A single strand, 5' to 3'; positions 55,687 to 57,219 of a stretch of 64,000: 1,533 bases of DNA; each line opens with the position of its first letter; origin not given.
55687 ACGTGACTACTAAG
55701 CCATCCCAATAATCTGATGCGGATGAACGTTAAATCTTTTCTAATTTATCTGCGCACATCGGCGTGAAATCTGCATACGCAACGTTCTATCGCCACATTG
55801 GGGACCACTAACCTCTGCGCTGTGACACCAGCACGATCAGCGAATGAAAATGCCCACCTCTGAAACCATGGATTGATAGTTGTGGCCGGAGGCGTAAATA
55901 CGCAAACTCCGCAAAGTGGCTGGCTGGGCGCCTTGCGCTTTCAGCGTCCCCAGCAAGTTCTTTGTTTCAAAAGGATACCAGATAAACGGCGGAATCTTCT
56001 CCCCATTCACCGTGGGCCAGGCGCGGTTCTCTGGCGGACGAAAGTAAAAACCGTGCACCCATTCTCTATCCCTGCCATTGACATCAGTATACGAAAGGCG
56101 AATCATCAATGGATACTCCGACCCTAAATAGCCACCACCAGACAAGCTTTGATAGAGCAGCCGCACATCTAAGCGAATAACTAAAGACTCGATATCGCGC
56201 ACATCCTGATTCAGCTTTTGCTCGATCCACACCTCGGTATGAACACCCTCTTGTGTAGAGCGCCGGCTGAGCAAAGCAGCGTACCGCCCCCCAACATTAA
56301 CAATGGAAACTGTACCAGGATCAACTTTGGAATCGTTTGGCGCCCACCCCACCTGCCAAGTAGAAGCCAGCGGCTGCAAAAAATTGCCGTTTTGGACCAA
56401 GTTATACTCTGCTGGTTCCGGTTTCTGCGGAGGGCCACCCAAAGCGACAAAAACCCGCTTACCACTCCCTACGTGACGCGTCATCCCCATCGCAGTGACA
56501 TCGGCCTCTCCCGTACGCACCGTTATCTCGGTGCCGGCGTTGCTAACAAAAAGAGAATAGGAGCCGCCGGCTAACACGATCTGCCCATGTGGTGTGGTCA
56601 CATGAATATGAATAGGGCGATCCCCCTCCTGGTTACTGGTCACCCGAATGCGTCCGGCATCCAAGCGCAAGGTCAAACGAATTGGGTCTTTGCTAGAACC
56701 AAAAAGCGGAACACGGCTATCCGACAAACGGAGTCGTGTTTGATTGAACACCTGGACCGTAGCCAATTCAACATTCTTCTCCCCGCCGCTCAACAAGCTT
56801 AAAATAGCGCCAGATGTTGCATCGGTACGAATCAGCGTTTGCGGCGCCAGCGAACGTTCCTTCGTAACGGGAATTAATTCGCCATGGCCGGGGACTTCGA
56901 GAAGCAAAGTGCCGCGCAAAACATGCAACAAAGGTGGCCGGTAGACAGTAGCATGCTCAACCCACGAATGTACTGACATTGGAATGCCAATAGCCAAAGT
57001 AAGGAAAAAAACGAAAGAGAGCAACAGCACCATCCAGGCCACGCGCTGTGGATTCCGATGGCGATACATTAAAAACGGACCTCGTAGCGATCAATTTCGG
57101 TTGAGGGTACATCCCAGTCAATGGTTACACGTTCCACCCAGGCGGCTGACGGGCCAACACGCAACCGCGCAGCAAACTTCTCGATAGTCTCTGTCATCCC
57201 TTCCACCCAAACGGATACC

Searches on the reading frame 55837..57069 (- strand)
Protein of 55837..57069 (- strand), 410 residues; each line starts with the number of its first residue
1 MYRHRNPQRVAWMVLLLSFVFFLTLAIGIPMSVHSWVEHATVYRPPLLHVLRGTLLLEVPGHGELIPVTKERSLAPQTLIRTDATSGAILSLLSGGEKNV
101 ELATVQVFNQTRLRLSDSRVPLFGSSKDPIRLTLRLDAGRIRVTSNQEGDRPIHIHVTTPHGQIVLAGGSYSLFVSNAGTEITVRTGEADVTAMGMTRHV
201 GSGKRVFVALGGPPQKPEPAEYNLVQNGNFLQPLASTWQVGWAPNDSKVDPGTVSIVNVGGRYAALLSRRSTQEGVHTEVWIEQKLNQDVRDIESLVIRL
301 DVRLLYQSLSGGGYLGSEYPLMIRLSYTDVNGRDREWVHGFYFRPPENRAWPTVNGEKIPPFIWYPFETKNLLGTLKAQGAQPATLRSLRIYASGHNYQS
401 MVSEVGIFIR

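Call 12: search_protein_families(library=pfam, proteins=[window:55837-57069:-])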
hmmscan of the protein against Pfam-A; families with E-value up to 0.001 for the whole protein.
window:55837-57069:- (410 aa): 1 family
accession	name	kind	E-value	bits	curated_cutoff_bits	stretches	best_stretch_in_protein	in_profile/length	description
PF04773.18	FecR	-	1.5e-06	29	24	1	103-189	11-96/97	FecR protein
